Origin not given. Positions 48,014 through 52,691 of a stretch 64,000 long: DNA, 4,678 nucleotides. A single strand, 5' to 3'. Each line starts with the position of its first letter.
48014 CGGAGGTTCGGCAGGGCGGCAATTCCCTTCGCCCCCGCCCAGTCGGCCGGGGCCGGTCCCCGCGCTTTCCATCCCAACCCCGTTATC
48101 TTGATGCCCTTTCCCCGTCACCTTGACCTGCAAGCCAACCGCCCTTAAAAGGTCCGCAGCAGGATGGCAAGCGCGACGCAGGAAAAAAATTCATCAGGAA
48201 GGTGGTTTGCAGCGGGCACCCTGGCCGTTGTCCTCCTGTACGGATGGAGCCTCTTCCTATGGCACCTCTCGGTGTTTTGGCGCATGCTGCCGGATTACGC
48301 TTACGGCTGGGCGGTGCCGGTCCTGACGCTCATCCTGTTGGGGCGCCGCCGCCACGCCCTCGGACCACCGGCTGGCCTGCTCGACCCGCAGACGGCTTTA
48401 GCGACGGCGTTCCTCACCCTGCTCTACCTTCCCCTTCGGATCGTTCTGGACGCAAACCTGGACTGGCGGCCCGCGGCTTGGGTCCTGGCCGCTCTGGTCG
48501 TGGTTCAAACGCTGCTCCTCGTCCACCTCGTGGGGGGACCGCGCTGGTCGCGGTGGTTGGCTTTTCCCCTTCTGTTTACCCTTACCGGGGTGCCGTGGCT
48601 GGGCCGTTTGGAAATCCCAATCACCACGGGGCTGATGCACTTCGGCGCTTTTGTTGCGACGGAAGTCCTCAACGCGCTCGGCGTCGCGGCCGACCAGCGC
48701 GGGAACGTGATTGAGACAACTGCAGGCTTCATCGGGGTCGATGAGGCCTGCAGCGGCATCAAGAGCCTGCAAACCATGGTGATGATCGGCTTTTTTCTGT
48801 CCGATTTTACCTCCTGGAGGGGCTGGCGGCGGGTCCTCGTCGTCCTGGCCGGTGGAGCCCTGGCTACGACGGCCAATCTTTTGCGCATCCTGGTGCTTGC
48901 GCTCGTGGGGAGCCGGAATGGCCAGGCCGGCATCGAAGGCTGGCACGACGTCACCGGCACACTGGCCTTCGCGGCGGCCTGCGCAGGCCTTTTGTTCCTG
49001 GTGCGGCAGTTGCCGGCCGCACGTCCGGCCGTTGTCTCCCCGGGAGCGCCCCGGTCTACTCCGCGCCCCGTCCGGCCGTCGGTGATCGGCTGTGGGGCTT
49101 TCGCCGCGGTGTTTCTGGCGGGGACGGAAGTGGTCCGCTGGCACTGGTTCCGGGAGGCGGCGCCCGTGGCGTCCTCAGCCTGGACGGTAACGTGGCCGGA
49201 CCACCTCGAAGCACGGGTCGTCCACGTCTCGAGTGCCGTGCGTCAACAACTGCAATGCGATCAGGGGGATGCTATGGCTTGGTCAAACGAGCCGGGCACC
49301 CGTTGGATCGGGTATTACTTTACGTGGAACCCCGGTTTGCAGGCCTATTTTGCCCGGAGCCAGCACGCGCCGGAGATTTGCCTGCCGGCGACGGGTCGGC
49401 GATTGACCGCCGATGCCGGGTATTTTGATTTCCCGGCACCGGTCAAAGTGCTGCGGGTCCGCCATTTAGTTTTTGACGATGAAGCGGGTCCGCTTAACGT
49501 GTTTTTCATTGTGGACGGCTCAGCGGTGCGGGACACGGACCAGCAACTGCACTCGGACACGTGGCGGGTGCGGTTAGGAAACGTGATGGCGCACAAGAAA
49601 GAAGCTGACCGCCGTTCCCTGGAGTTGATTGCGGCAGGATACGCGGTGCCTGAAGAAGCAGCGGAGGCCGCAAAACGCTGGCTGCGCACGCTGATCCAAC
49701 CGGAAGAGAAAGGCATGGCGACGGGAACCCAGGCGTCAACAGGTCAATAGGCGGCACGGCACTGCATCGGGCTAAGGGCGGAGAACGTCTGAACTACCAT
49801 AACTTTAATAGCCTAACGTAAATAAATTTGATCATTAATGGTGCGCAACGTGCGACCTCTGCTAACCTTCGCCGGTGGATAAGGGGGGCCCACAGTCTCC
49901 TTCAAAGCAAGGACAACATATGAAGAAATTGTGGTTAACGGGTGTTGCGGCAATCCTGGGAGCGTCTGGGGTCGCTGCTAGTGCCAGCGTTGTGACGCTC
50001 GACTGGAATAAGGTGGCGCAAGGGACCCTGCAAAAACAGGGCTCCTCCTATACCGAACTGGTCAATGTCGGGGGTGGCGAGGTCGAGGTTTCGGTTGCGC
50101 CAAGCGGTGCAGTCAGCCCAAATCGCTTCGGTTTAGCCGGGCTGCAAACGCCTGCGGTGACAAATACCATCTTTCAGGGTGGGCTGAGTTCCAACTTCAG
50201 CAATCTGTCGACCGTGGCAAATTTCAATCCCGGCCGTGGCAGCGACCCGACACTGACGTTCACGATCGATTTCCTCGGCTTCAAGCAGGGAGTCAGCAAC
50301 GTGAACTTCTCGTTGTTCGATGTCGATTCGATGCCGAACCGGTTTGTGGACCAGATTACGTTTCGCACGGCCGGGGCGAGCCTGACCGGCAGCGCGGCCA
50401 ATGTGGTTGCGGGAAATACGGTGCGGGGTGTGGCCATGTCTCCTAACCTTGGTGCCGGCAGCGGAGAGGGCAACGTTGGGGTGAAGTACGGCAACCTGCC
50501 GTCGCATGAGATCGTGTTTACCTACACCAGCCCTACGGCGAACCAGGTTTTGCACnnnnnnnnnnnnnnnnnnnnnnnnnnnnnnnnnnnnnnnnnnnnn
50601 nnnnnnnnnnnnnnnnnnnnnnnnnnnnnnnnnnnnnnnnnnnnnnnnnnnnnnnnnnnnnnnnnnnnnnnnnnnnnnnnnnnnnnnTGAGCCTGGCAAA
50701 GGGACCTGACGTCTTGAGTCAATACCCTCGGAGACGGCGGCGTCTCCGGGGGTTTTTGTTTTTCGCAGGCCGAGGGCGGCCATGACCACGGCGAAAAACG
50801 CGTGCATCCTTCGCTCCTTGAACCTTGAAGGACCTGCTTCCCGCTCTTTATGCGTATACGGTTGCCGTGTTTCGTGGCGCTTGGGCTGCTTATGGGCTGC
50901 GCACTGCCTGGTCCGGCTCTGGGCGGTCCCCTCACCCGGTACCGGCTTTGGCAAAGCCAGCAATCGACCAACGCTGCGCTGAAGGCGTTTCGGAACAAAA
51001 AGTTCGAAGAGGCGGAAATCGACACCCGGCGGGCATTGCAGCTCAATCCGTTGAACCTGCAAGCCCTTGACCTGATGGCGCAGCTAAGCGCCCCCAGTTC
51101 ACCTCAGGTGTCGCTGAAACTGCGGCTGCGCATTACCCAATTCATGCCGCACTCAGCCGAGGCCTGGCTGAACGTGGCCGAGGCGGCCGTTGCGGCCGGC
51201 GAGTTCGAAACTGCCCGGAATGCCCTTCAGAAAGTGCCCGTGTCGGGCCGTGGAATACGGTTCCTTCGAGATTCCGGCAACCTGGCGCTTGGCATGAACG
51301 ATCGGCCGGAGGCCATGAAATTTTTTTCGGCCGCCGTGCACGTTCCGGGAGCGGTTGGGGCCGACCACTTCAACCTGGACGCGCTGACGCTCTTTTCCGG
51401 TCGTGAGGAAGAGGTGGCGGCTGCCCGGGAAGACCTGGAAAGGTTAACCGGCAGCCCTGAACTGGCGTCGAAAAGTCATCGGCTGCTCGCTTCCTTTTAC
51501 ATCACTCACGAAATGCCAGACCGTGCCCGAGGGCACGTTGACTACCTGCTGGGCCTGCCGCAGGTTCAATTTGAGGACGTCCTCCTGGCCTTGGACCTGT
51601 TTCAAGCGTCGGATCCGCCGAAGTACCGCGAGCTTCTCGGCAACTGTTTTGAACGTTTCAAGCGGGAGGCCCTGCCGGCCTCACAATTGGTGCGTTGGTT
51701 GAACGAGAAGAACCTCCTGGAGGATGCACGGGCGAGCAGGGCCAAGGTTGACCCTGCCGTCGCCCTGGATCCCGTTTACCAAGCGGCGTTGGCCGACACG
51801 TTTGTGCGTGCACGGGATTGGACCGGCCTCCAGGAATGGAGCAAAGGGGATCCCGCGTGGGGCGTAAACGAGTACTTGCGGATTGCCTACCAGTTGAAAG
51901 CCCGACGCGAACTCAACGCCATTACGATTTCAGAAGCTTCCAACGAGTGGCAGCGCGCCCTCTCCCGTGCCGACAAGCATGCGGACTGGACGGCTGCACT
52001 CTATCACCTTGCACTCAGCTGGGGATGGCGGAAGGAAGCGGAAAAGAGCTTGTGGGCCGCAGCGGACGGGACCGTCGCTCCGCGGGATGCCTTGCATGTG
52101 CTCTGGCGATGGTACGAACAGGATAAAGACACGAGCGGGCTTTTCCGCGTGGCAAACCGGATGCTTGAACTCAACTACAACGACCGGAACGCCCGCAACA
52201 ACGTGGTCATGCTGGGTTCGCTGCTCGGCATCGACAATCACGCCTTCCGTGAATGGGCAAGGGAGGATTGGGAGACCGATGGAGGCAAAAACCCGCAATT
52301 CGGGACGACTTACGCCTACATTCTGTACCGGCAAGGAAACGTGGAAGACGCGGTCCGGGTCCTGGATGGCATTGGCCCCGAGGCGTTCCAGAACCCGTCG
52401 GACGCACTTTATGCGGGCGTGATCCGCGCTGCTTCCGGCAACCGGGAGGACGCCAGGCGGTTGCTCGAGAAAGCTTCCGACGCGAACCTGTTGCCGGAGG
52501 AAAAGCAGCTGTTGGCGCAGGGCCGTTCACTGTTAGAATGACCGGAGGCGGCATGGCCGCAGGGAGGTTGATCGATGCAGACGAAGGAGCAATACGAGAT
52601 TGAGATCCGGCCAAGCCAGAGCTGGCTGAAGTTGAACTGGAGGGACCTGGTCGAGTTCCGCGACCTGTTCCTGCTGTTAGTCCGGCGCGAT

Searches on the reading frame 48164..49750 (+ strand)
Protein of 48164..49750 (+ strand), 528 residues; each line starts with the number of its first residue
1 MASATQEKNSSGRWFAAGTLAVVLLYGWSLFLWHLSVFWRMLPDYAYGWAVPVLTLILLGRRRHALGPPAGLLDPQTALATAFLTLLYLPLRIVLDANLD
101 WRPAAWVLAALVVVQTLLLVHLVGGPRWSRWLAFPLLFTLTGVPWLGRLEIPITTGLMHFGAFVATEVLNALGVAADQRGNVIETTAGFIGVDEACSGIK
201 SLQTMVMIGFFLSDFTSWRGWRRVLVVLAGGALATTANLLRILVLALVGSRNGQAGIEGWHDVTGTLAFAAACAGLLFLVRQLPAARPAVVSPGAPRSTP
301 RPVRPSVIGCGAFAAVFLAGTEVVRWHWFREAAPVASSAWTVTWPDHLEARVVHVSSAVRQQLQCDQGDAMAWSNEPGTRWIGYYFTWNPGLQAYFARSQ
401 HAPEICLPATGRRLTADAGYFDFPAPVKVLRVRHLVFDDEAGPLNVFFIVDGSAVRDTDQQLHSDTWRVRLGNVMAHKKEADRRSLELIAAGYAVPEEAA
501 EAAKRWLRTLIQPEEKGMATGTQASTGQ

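Call 40: search_protein_families(library=ncbifam, proteins=[window:48164-49750:+], max_evalue=0.00001)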
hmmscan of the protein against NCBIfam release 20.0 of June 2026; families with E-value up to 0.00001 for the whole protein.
window:48164-49750:+ (528 aa): 15 families
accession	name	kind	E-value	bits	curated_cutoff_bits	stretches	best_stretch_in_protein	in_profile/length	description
TIGR04152.1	exosort_VPLPA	exception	2.1e-26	93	400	1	41-416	6-385/486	VPLPA-CTERM-specific exosortase XrtD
TIGR02602.1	8TM_EpsH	subfamily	3.8e-26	92.1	105.55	1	39-280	4-236/241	exosortase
TIGR03109.2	exosort_XrtA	exception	1e-25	90.7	208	1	20-280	7-256/261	exosortase A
NF038142.1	exosort_XrtW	exception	7.8e-20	70.7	425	1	16-283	4-264/494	exosortase W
NF035943.2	exosort_XrtV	exception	4.8e-18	65.4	313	1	111-279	92-262/270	exosortase V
TIGR04178.1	exo_archaeo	signature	6e-16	58.5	23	1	192-282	3-93/97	exosortase/archaeosortase family protein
TIGR04151.1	exosort_VPDSG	exception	3.2e-13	49.8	300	1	20-277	35-293/306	VPDSG-CTERM-specific exosortase XrtC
NF033464.1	cyanoexo_CrtC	exception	7.3e-12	45.4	225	1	157-272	148-263/278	cyanoexosortase C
TIGR04476.1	exosort_XrtN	exception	5.5e-10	38.9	200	1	50-284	32-248/406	exosortase N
TIGR03763.1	cyanoexo_CrtA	exception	2.8e-09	36.9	150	1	142-278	120-252/260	cyanoexosortase A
TIGR03113.1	exosort_XrtB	exception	7.1e-09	35.7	275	1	110-273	91-254/268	exosortase B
NF033770.1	exosort_XrtT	exception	2e-07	30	250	1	131-351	113-328/472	exosortase T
TIGR04489.1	exosort_XrtO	exception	4.4e-07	29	250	1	127-287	101-262/451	exosortase O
TIGR04156.1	cyanoexo_CrtB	exception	5e-07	29.5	300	1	105-280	86-263/280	cyanoexosortase B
TIGR03762.1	archaeo_artC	exception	6.7e-07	29.4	100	1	147-280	133-271/274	archaeosortase C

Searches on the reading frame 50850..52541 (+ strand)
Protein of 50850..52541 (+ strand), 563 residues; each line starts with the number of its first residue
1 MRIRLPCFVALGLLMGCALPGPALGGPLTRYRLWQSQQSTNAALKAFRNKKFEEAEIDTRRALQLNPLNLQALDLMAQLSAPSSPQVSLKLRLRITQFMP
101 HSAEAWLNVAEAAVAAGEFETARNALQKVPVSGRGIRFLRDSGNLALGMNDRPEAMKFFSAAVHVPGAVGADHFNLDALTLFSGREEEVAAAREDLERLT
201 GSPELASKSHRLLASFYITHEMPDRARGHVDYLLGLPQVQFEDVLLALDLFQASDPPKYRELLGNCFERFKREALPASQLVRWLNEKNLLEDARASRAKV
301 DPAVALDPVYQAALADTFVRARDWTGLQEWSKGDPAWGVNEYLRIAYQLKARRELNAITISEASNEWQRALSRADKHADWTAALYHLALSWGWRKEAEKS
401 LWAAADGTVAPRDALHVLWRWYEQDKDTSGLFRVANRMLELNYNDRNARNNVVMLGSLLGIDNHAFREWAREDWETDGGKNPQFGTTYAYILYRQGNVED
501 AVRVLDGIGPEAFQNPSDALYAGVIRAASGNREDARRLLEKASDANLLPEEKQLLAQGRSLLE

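Call 40: search_protein_families(library=ncbifam, proteins=[window:50850-52541:+], max_evalue=0.00001)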
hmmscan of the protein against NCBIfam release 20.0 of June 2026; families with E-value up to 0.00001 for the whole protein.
window:50850-52541:+ (563 aa): 2 families
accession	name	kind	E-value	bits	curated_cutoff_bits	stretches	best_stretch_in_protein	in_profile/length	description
TIGR02917.1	PEP_TPR_lipo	equivalog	2.7e-06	25.6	312.2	0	43-227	268-451/899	XrtA/PEP-CTERM system TPR-repeat protein PrsT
TIGR02521.1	type_IV_pilW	equivalog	7e-06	25.7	154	0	9-78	4-73/234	type IV pilus biogenesis/stability protein PilW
